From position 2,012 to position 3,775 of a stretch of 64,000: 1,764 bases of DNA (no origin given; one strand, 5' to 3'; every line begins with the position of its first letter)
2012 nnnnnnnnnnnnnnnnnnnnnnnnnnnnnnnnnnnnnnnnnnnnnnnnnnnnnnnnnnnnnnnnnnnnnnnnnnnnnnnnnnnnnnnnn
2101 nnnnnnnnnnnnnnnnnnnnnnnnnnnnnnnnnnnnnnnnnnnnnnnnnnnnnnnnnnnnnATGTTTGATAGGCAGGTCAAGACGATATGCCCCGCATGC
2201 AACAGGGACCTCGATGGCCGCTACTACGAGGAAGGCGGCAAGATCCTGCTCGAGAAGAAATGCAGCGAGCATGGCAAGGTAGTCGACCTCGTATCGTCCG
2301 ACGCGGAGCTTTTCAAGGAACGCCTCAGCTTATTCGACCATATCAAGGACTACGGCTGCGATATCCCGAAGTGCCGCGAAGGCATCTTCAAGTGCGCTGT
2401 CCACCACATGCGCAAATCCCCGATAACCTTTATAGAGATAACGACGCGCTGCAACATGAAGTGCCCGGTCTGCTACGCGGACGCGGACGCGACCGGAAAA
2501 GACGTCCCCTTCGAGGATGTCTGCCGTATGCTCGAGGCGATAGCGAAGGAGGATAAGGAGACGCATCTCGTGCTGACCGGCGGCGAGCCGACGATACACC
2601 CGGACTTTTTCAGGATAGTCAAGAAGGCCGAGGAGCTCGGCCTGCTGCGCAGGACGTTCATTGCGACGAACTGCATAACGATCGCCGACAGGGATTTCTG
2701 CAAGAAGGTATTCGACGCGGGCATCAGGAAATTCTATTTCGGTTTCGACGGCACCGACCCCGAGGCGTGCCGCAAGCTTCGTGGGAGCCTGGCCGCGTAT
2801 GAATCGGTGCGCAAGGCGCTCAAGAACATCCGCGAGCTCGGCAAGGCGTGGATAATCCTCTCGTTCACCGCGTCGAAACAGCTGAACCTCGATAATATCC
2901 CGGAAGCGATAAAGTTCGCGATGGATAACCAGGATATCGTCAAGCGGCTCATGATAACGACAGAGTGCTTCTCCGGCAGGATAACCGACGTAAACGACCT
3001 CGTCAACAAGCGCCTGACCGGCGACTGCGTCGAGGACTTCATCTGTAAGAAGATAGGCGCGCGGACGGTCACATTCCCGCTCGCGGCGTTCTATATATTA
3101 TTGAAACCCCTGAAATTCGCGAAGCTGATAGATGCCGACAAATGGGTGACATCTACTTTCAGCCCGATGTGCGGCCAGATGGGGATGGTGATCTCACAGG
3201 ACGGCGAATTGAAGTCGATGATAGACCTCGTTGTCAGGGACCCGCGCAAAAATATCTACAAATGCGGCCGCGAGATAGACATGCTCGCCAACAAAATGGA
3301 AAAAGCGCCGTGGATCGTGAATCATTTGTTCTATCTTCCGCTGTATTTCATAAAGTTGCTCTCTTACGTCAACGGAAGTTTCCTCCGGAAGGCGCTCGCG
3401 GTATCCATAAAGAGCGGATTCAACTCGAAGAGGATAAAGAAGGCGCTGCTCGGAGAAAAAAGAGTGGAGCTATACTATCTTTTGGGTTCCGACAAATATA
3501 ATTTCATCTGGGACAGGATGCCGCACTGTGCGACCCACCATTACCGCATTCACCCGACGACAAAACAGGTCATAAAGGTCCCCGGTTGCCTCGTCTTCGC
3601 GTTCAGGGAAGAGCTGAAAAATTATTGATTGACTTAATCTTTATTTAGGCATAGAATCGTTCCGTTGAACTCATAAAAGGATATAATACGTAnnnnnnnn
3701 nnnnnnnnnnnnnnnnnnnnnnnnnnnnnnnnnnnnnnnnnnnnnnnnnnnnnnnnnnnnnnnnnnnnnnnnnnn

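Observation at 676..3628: Tandem paralogous radical SAM enzymes with N-terminal rubredoxin-like zinc ribbons (Tes/GDGT-MAS-like?)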

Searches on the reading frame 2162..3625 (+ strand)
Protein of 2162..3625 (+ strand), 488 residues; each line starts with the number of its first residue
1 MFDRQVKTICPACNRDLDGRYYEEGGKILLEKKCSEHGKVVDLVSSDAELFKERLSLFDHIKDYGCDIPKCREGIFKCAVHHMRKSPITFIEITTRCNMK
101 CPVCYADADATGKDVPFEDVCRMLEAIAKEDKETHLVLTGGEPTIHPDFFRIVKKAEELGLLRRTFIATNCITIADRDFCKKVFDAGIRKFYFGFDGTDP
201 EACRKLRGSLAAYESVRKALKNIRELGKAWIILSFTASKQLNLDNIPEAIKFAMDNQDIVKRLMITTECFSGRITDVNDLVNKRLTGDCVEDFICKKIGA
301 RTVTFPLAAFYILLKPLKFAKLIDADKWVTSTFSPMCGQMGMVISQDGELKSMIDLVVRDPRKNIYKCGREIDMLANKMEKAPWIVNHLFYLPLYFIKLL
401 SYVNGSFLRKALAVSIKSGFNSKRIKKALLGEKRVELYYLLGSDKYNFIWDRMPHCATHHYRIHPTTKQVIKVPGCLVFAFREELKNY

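Call 3: search_protein_families(library=pfam, proteins=[window:2162-3625:+], max_evalue=0.1)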
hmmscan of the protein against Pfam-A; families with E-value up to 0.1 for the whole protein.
window:2162-3625:+ (488 aa): 3 families
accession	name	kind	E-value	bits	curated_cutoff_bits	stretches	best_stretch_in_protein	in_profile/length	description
PF04055.27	Radical_SAM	-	2.4e-20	73.8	29.5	1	91-233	1-146/166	Radical SAM superfamily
PF23545.1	Zn_ribbon_HMPTM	-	1.2e-13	50.8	27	1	4-46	3-45/45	HMPTM N-terminal zinc ribbon domain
PF13353.11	Fer4_12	-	0.0017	19.1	22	1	95-167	13-87/137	4Fe-4S single cluster domain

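Call 4: search_protein_families(library=ncbifam, proteins=[window:2162-3625:+], max_evalue=0.1)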
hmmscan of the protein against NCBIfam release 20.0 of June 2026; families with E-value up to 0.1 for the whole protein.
window:2162-3625:+ (488 aa): 57 families (the best 25 are shown)
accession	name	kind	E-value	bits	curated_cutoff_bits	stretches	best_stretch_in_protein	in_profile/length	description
NF045702.1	rSAM_GDGT_ether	equivalog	1.8e-54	185.2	450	1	6-460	2-455/486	tetraether lipid synthase Tes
NF045646.2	rSAM_Se_TrsS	equivalog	1.6e-43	148.9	490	1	5-278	2-276/441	radical SAM (seleno)protein TrsS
NF045703.1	rSAM_Tes_intein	exception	6e-20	70.7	1700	2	120-274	629-779/1040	tetraether lipid synthase Tes, intein-containing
TIGR02666.1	moaA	equivalog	9.9e-17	60.9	284.05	1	91-257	14-184/336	GTP 3',8-cyclase MoaA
TIGR04317.1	W_rSAM_matur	equivalog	1e-16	61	380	1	90-255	7-173/349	tungsten cofactor oxidoreductase radical SAM maturase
TIGR04055.1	rSAM_NirJ2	equivalog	1.1e-16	61.3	500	1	93-264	6-172/326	putative heme d1 biosynthesis radical SAM protein NirJ2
TIGR04054.1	rSAM_NirJ1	equivalog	1.5e-16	60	650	1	84-276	33-218/387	putative heme d1 biosynthesis radical SAM protein NirJ1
TIGR04546.1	rSAM_ahbC_deAc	equivalog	2e-16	59.8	650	1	83-277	35-222/390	12,18-didecarboxysiroheme deacetylase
TIGR04053.2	TIGR04053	equivalog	6.3e-16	58.6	395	1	86-257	6-177/366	TIGR04053 family radical SAM/SPASM domain-containing protein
NF001199.0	PRK00164.2-1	equivalog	9.5e-16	57.8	231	1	91-262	16-184/308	GTP 3',8-cyclase MoaA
NF045574.1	sacti_mat_StsB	exception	1.9e-15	56.7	625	1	90-266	99-269/466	StsB family radical SAM/SPASM domain sactipeptide maturase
TIGR02668.1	moaA_archaeal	equivalog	3e-15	56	325.25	1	91-263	14-183/303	GTP 3',8-cyclase MoaA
TIGR04545.1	rSAM_ahbD_hemeb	equivalog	6.2e-15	55.5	500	1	92-255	5-164/339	heme b synthase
TIGR02109.1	PQQ_syn_pqqE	equivalog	6.1e-14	51.7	381.35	1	90-257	10-173/358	pyrroloquinoline quinone biosynthesis protein PqqE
NF050035.1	rSAM_WgK_link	exception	1.4e-13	50.6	650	1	89-284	11-200/367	radical SAM/SPASM peptide maturase WgkB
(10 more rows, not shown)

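Call 7: search_solved_structures(query=window:2162-3625:+, max_evalue=1, show_alignments=2)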
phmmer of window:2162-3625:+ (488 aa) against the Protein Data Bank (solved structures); distinct sequences matched with E-value up to 1: 11.
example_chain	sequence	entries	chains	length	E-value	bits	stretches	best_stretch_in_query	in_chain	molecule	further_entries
7tol_A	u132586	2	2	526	9.3e-41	143.3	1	3-294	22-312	glycerol dibiphytanyl glycerol tetraether - macrocyclic archaeol synthase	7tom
6c8v_A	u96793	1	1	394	4e-08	35.7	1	87-251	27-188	Coenzyme PQQ synthesis protein E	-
2fb2_A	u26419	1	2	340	0.00014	24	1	91-209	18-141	Molybdenum cofactor biosynthesis protein A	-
1tv7_A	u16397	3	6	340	0.00016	23.9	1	91-209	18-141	Molybdenum cofactor biosynthesis protein A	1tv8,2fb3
7vob_C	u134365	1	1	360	0.00066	21.8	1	88-226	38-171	Cytosylglucuronate decarboxylase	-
7voc_C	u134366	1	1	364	0.00067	21.8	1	88-226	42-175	Cytosylglucuronate decarboxylase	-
7wzv_A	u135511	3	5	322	0.0016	20.6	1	91-172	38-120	4Fe-4S cluster-binding domain-containing protein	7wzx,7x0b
6efn_A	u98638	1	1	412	0.0021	20.1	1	90-251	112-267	Sporulation killing factor maturation protein SkfB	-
8wm2_A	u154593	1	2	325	0.018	17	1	91-161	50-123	Fe-S radical SAM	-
1ass_A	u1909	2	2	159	0.12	14.4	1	32-99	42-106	THERMOSOME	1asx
7sr2_A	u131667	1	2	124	0.5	12.3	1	401-453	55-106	Sorting nexin-25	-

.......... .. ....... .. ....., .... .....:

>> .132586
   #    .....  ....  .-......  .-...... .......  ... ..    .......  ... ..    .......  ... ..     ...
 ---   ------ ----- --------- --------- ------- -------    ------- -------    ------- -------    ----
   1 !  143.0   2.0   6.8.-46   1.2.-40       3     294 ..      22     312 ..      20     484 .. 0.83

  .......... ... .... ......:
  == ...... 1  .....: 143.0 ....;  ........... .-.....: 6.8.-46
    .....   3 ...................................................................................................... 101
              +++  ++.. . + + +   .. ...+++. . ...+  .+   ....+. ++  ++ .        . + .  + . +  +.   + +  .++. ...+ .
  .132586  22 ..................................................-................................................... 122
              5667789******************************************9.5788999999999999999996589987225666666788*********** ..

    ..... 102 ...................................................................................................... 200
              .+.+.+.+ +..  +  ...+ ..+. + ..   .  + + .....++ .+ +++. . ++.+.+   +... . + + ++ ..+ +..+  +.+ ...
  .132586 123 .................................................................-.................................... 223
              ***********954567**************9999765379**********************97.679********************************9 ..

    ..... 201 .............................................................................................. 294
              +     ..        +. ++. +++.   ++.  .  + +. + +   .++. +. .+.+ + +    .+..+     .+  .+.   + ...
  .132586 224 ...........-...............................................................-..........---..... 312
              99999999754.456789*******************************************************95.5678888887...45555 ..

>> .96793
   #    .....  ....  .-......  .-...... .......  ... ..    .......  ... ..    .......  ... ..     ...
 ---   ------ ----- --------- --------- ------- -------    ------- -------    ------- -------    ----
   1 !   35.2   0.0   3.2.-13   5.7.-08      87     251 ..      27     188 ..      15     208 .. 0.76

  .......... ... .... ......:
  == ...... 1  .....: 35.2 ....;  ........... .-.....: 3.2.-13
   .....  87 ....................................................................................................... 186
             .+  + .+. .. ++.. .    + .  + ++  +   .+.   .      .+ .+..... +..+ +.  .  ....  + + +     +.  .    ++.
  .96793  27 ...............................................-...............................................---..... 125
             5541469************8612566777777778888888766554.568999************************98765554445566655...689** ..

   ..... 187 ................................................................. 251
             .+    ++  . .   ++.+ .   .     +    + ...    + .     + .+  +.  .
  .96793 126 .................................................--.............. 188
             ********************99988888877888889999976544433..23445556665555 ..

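Call 25: find_homologous_proteins(query=window:2162-3625:+, max_evalue=1e-10)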
Query window:2162-3625:+ (488 aa): 257 proteins with E <= 1e-10 among 8000 candidates; the best 120 are listed.
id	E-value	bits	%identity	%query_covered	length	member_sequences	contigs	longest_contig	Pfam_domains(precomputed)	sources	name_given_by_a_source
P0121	0.0e+0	1017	87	100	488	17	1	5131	PF23545.2,PF04055.28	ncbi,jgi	ncbi:MAG: radical SAM protein [Candidatus Omnitrophota bacterium]|jgi:hypothetical protein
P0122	4.7e-298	1007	87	100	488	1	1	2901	PF23545.2,PF04055.28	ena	-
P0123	6.2e-272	921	78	100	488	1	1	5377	PF23545.2,PF04055.28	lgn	-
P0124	1.1e-270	917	78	100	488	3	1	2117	PF23545.2,PF04055.28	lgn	-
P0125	8.0e-267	904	77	100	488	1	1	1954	PF23545.2,PF04055.28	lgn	-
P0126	1.7e-266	903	77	100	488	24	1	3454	PF23545.2,PF04055.28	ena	-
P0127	1.6e-254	863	74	100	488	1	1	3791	PF23545.2,PF04055.28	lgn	-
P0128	2.2e-253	860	73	100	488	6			PF23545.2,PF04055.28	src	-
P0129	4.1e-249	845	72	100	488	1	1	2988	PF23545.2,PF04055.28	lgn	-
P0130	1.1e-240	818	69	100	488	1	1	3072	PF23545.2,PF04055.28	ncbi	-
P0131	7.0e-230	782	66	100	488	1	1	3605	PF23545.2,PF04055.28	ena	-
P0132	5.7e-220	749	77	82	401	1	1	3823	PF23545.2,PF04055.28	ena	-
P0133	2.9e-213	727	62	100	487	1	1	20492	PF23545.2,PF04055.28,PF13353.12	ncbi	ncbi:MAG: radical SAM protein [Candidatus Omnitrophota bacterium]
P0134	4.4e-180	618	53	100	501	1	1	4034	PF23545.2,PF04055.28,PF13353.12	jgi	-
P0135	5.8e-180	617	53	100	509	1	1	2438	PF23545.2,PF04055.28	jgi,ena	-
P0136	3.7e-179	615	53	100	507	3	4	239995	PF23545.2,PF04055.28,PF13353.12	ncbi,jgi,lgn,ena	-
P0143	3.3e-172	592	54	99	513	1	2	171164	PF23545.2,PF04055.28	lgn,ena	-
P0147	2.7e-167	576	50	100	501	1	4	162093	PF23545.2,PF04055.28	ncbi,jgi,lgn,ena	-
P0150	8.5e-165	567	52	98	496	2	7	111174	PF23545.2,PF04055.28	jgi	-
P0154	1.0e-135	471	44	99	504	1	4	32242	PF23545.2,PF04055.28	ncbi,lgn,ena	-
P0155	8.7e-135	468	41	99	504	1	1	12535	PF23545.2,PF04055.28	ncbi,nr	ncbi:MAG: radical SAM protein [Verrucomicrobia bacterium]|nr:radical SAM protein [Verrucomicrobiota 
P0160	1.4e-102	362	36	100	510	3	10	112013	PF23545.2,PF04055.28,PF13353.12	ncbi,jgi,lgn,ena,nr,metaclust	ncbi:MAG: radical SAM protein [Candidatus Tritonobacter lacicola]|nr:radical SAM protein [Candidatus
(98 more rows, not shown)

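Call 26: find_encoding_contigs(protein=P0143, flank=10000, max_places=1)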
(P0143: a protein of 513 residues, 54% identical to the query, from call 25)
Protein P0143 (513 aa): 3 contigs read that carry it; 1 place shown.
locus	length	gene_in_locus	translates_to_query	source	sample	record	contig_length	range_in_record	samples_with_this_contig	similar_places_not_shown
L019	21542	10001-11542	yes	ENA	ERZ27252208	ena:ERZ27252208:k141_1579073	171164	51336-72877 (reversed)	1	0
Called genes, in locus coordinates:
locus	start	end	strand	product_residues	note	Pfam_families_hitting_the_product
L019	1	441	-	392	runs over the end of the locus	PF25954:Beta-barrel_RND_2, PF25990:Beta-barrel_YknX (weak)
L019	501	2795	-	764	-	PF02321:OEP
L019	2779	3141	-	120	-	-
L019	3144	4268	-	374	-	PF00480:ROK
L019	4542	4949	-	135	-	-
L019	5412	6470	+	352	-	PF01926:MMR_HSR1, PF02421:FeoB_N (faint), PF06071:YchF-GTPase_C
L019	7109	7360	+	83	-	-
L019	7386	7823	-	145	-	PF00072:Response_reg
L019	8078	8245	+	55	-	-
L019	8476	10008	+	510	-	PF23545:Zn_ribbon_HMPTM (weak), PF04055:Radical_SAM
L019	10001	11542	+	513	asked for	PF23545:Zn_ribbon_HMPTM, PF04055:Radical_SAM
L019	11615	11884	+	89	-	-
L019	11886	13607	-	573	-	PF13231:PMT_2, PF00515:TPR_1, PF07719:TPR_2 (weak), PF13414:TPR_11, PF13432:TPR_16, PF13414:TPR_11, PF13424:TPR_12, PF13432:TPR_16, +17 more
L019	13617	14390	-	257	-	PF07610:DUF1573, PF22544:HYDIN_VesB_CFA65-like_Ig, PF00581:Rhodanese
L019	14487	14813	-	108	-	PF07963:N_methyl (weak)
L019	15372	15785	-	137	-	-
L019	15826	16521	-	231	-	PF01694:Rhomboid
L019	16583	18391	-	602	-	PF00749:tRNA-synt_1c, PF03950:tRNA-synt_1c_C, PF20974:tRNA-synt_1c_C2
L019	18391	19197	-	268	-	PF13489:Methyltransf_23, PF13847:Methyltransf_31, PF08241:Methyltransf_11, PF08242:Methyltransf_12, PF13649:Methyltransf_25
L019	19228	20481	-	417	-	PF04055:Radical_SAM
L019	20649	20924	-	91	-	PF01541:GIY-YIG, PF10544:T5orf172 (weak)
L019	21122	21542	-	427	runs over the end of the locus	PF00749:tRNA-synt_1c, PF19269:Anticodon_2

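Call 27: find_encoding_contigs(protein=P0136, flank=10000, max_places=1)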
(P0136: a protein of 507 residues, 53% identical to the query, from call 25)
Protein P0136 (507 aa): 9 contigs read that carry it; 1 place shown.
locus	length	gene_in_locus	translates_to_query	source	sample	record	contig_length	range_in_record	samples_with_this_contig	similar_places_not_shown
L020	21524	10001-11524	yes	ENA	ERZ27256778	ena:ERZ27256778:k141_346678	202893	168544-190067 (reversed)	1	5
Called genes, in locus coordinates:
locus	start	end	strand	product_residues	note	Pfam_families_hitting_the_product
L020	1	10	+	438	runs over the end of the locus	PF07690:MFS_1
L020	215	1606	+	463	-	PF06202:GDE_C (faint), PF17167:Glyco_hydro_94 (faint), PF12899:Glyco_hydro_100 (faint), PF00381:PTS-HPr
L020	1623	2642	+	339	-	-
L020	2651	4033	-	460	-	PF04966:OprB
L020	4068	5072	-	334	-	-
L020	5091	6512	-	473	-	PF00083:Sugar_tr, PF06609:TRI12, PF07690:MFS_1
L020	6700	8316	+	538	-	PF13231:PMT_2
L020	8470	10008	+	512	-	PF23545:Zn_ribbon_HMPTM (weak), PF04055:Radical_SAM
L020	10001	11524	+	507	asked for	PF23545:Zn_ribbon_HMPTM, PF04055:Radical_SAM, PF13353:Fer4_12 (weak)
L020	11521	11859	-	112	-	-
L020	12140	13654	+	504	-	PF02511:Thy1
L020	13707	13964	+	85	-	PF13893:RRM_5 (weak), PF00076:RRM_1, PF16842:RRM_occluded (weak)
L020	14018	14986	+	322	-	PF00480:ROK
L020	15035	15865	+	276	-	-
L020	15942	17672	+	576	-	PF05496:RuvB_N (faint), PF13177:DNA_pol3_delta2, PF13401:AAA_22 (weak), PF00004:AAA, PF07728:AAA_5, PF22608:DNAX_ATPase_lid, PF12169:DNA_pol3_gamma3, PF20964:DnaX_C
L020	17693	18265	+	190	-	PF21176:RecR_HhH, PF02132:RecR_ZnF, PF01751:Toprim, PF13662:Toprim_4, PF21175:RecR_C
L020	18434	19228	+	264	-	PF25231:DUF7847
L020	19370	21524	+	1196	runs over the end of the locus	PF01855:POR_N, PF17147:PFOR_II, PF01558:POR, PF10371:EKR, PF00037:Fer4 (weak), PF12837:Fer4_6, PF12838:Fer4_7, PF13484:Fer4_16, +4 more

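Call 28: find_encoding_contigs(protein=P0160, flank=10000, max_places=1)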
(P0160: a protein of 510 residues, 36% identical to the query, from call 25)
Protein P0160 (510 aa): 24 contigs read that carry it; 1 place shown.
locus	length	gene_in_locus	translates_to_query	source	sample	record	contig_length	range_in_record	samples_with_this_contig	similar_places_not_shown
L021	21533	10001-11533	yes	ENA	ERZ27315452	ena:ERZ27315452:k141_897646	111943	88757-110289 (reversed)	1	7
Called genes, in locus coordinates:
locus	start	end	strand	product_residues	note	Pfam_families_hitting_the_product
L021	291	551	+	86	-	PF04221:RelB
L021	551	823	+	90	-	PF15738:YafQ_toxin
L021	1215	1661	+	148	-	PF00583:Acetyltransf_1 (weak)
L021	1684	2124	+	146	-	PF11026:DUF2721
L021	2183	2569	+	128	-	PF00571:CBS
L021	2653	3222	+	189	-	PF01209:Ubie_methyltran, PF03848:TehB, PF05175:MTS, PF13489:Methyltransf_23, PF13847:Methyltransf_31, PF08241:Methyltransf_11, PF08242:Methyltransf_12, PF13649:Methyltransf_25, +1 more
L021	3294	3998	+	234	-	PF08713:DNA_alkylation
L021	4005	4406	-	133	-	PF13237:Fer4_10, PF13247:Fer4_11, PF12838:Fer4_7, PF13187:Fer4_9 (weak), PF00037:Fer4, PF12797:Fer4_2 (weak), PF12837:Fer4_6 (weak), PF13237:Fer4_10 (weak)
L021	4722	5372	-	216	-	PF03886:ABC_trans_aux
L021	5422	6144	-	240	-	PF02470:MlaD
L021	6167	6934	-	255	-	PF00005:ABC_tran, PF13304:AAA_21 (faint)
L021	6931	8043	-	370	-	PF01740:STAS, PF13466:STAS_2, PF02405:MlaE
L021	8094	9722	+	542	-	PF23545:Zn_ribbon_HMPTM, PF04055:Radical_SAM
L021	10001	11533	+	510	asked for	PF23545:Zn_ribbon_HMPTM, PF04055:Radical_SAM, PF13353:Fer4_12 (weak)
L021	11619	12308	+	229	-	PF18914:DUF5666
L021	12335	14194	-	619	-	PF00884:Sulfatase, PF01663:Phosphodiest (faint), PF16347:SGSH_C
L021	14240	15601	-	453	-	PF00072:Response_reg, PF00158:Sigma54_activat, PF13191:AAA_16 (weak), PF14532:Sigma54_activ_2, PF00004:AAA (weak), PF07728:AAA_5 (weak), PF25601:AAA_lid_14, PF02954:HTH_8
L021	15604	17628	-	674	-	PF00672:HAMP, PF08448:PAS_4, PF13426:PAS_9, PF00512:HisKA, PF02518:HATPase_c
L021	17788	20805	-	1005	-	PF00884:Sulfatase (faint), PF01663:Phosphodiest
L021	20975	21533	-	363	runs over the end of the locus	PF04015:DUF362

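Call 29: find_encoding_contigs(protein=P0150, flank=10000, max_places=1)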
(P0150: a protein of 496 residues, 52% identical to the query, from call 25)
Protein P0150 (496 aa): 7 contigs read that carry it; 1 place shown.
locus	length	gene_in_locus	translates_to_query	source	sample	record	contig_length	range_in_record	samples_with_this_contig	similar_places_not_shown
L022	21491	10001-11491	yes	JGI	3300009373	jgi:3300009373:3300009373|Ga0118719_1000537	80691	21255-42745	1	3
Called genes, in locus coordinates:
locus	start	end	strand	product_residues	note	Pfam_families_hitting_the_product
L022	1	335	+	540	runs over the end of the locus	PF03063:Prismane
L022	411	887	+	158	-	PF00160:Pro_isomerase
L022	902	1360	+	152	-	PF01741:MscL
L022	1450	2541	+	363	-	PF00478:IMPDH (faint), PF03060:NMO, PF01180:DHO_dh (weak)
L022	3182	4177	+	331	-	-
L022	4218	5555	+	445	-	PF01547:SBP_bac_1, PF13416:SBP_bac_8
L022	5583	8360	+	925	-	PF00989:PAS (weak), PF08448:PAS_4, PF13426:PAS_9 (faint), PF01590:GAF (faint), PF13185:GAF_2, PF02518:HATPase_c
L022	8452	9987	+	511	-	PF23545:Zn_ribbon_HMPTM, PF04055:Radical_SAM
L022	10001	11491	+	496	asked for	PF23545:Zn_ribbon_HMPTM, PF04055:Radical_SAM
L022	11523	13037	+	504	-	PF02511:Thy1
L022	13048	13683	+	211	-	-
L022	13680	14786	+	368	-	PF20706:GT4-conflict, PF13439:Glyco_transf_4, PF13579:Glyco_trans_4_4, PF00534:Glycos_transf_1, PF13692:Glyco_trans_1_4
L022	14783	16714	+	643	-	PF00270:DEAD, PF04851:ResIII, PF20720:nSTAND3 (weak), PF00271:Helicase_C (weak), PF08148:DSHCT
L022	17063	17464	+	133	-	PF07238:PilZ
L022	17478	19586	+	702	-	PF02743:dCache_1, PF00672:HAMP, PF00015:MCPsignal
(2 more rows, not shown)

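Call 59: predict_structure(alignment_id=A2)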
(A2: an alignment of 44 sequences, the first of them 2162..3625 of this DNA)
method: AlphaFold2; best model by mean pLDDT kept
length: 488 residues; sequences in the alignment: 44
mean_pLDDT: 92.8   pTM: 0.91
mean pLDDT of the five models: 92.8, 92.5, 91.4, 91.1, 88.4
residues with pLDDT >= 90: 393; 70-90: 93; 50-70: 2; < 50: 0
segments of 3 or more residues with pLDDT < 50: none
pLDDT, mean of each block of 10 residues (from residue 1): 92 94 97 96 95 92 91 92 90 92 81 94 97 93 95 98 96 97 97 96 92 96 97 94 95 96 93 82 93 95 94 92 79 86 93 95 95 95 95 97 95 93 90 93 91 92 94 92 79
secondary structure, 60 per line:
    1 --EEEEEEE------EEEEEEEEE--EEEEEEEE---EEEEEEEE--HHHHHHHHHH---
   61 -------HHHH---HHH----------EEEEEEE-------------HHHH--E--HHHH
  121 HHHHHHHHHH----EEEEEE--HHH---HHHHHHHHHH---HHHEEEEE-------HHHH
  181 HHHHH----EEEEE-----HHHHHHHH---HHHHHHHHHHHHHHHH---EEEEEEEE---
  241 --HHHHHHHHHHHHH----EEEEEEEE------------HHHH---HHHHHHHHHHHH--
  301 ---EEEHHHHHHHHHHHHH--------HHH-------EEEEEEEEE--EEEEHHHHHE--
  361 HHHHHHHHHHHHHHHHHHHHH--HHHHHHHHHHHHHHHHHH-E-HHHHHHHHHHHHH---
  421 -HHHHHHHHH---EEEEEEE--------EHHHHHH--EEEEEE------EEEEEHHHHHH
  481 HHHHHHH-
elements in order: E3-9 E16-24 E27-34 E38-45 H48-57 H68-71 E88-94 H108-111 H117-130 E135-140 H149-158 E165-169 H177-185 E190-194 H200-207 H211-226 E230-237 H243-255 E260-267 H280-283 H287-298 E304-306 H307-319 E338-346 E349-352 H353-357 H361-381 H384-401 H405-417 H422-430 E434-440 H450-455 E458-463 E470-474 H475-487
